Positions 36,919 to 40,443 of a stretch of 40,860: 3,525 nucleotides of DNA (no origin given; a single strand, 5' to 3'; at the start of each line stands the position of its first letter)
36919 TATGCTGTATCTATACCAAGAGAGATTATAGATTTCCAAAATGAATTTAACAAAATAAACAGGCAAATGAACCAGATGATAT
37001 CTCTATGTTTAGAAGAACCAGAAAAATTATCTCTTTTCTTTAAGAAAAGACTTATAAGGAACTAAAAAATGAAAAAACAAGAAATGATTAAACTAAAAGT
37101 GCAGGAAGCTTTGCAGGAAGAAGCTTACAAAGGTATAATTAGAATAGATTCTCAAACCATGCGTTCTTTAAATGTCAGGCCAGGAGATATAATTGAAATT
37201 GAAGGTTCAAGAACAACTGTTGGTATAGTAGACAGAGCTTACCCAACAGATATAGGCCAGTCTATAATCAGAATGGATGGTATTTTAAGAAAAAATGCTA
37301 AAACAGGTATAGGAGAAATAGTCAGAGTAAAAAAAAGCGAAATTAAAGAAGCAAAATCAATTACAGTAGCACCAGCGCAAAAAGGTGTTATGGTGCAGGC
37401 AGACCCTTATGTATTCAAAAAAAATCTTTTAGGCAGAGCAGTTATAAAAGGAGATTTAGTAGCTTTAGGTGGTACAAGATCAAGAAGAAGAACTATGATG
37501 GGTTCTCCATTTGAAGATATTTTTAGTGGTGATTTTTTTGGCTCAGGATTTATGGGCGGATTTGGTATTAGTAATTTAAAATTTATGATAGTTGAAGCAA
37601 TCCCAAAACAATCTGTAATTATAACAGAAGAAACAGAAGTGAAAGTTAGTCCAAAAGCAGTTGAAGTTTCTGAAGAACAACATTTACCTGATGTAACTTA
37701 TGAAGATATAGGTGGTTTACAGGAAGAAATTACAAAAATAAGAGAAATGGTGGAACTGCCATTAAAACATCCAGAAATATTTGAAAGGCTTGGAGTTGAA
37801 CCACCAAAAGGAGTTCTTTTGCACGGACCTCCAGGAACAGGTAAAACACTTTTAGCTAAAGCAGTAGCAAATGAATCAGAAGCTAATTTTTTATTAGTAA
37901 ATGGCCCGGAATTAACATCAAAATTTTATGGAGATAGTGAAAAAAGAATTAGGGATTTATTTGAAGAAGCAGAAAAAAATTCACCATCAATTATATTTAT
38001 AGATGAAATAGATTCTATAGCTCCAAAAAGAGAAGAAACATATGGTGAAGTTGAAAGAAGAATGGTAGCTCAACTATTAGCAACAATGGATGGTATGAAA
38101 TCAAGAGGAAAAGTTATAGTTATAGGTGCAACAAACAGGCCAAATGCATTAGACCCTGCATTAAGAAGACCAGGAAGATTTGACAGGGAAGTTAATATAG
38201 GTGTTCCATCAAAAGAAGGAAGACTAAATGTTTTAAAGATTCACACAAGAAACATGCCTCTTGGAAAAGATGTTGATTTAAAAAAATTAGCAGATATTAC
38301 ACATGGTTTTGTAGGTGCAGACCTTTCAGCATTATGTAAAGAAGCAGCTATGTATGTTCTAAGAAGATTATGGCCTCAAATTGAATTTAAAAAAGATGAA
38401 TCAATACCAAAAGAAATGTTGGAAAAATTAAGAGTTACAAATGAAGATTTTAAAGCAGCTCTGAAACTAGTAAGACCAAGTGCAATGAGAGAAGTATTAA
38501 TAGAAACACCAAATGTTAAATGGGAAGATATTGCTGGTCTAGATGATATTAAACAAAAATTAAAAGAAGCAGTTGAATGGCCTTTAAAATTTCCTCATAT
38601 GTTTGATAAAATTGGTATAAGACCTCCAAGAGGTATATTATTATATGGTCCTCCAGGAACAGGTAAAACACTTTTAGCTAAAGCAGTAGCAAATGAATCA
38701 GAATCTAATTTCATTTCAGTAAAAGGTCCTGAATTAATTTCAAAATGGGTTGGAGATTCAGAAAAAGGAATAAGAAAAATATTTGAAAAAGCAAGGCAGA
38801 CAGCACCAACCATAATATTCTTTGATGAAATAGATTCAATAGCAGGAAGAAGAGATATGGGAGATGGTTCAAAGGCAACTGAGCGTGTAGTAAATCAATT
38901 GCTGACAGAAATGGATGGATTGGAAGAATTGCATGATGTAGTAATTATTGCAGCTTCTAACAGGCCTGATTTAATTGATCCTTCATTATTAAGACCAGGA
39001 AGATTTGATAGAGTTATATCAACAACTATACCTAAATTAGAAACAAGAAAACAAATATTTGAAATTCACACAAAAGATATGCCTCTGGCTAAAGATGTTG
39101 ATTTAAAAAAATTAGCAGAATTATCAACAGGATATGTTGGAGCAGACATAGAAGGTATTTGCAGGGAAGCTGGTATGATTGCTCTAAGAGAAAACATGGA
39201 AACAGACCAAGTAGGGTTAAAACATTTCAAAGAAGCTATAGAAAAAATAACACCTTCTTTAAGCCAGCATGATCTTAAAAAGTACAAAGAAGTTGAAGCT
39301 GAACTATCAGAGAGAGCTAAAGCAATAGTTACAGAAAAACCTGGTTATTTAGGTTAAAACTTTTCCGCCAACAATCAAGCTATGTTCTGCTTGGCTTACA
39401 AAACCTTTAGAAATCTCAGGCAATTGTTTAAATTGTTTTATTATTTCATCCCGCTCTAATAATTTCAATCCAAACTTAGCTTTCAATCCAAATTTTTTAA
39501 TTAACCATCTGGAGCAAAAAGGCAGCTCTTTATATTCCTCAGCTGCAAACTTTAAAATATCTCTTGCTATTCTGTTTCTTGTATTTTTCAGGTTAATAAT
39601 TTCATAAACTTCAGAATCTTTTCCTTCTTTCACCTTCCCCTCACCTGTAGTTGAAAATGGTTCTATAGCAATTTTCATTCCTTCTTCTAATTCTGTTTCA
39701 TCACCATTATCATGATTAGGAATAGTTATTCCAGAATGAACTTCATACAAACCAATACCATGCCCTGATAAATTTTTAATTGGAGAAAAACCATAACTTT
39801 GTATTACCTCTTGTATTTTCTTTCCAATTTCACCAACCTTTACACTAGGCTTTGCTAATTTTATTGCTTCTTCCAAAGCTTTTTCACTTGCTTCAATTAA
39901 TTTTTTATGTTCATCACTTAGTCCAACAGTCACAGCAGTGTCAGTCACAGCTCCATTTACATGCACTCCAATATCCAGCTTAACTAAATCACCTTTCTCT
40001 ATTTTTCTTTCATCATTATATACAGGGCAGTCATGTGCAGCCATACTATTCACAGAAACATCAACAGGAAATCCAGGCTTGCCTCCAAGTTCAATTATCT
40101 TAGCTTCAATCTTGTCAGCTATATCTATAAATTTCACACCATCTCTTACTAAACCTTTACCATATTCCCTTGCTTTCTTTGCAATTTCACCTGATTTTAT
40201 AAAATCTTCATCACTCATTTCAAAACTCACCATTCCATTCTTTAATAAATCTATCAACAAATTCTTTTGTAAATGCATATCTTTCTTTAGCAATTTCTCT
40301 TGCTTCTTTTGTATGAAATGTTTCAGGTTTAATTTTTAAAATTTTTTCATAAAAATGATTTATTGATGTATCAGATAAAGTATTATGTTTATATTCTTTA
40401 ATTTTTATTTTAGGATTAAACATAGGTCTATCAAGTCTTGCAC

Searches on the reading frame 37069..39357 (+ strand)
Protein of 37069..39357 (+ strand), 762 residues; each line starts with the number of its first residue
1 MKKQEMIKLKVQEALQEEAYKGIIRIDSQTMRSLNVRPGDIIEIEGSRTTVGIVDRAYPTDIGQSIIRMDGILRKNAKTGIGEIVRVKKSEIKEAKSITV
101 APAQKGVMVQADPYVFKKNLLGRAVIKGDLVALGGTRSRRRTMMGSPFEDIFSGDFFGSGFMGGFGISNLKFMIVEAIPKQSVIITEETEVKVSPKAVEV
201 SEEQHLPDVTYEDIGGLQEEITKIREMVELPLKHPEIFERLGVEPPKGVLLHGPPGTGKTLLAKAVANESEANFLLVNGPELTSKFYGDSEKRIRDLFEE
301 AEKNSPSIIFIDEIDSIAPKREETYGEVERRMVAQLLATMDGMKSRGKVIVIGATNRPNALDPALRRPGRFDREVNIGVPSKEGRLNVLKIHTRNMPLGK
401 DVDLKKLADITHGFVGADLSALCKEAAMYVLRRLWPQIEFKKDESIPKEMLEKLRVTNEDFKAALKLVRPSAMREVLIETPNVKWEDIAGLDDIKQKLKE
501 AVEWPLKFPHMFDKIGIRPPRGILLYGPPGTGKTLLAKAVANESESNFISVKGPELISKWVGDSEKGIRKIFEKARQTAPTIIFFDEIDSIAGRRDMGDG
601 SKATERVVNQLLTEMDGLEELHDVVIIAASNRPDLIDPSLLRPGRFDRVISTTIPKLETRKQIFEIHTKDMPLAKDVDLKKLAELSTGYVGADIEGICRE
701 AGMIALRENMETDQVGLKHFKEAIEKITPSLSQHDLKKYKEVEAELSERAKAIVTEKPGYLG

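Call 6: search_protein_families(library=pfam, proteins=[window:37069-39357:+])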
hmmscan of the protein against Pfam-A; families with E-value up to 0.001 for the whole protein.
window:37069-39357:+ (762 aa): 49 families (the best 25 are shown)
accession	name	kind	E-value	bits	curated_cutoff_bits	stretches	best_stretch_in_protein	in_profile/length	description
PF00004.35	AAA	-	7.2e-99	327.8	21.2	2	249-378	1-130/131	ATPase family associated with various cellular activities (AAA)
PF17862.7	AAA_lid_3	-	6.3e-35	118.7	27.2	2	676-722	1-45/45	AAA+ lid domain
PF02359.24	CDC48_N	-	1.5e-26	92.8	35.1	1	8-91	1-84/85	Cell division protein 48 (CDC48), N-terminal domain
PF05496.18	RuvB_N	-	9.3e-17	61.7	27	2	246-366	33-150/159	Holliday junction DNA helicase RuvB P-loop domain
PF13191.12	AAA_16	-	3.1e-14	54.3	32.6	2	512-626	16-136/167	AAA ATPase domain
PF07724.20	AAA_2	-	5.4e-13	49.8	27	2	523-616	6-100/166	AAA domain (Cdc48 subfamily)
PF13173.12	AAA_14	-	1.3e-12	48.3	27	2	249-317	5-74/129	AAA domain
PF13401.12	AAA_22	-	1.2e-11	45.4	27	1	249-322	8-65/130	AAA domain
PF07728.20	AAA_5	-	3.6e-11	43.7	22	1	248-367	1-137/139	AAA domain (dynein-related subfamily)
PF13671.12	AAA_33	-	1e-09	39.3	27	1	249-356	2-79/143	AAA domain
PF23902.1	AAA_lid_PRS2_C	-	5.1e-09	36.6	34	0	659-727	3-70/73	PRS2 AAA+ lid C-terminal domain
PF06068.19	TIP49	-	9e-09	35.4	23.8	0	521-565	51-97/347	TIP49 P-loop domain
PF20720.3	nSTAND3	-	3.6e-08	33.7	27.2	0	249-314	20-74/155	Novel STAND NTPase 3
PF02933.23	CDC48_2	-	7.5e-08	32.3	22.4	1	113-199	7-63/64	Cell division protein 48 (CDC48), domain 2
PF00005.33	ABC_tran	-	1e-07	33.1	25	0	243-308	8-74/137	ABC transporter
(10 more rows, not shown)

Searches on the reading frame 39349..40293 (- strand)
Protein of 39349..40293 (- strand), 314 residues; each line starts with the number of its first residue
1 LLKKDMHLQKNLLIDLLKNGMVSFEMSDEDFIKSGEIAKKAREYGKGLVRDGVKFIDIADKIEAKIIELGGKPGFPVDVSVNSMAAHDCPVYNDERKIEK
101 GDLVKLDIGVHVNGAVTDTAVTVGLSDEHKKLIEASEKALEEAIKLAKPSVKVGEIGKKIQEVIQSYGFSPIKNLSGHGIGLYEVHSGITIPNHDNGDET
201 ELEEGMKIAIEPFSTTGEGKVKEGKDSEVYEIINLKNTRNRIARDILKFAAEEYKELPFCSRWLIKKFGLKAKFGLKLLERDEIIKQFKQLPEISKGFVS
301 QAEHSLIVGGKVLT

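Call 17: search_protein_families(library=pfam, proteins=[window:39349-40293:-], max_evalue=0.001)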
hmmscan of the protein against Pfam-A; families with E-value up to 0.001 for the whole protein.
window:39349-40293:- (314 aa): 1 family
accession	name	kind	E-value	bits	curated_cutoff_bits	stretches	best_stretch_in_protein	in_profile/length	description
PF00557.29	Peptidase_M24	-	7.7e-37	127.5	23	1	33-215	5-190/208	Metallopeptidase family M24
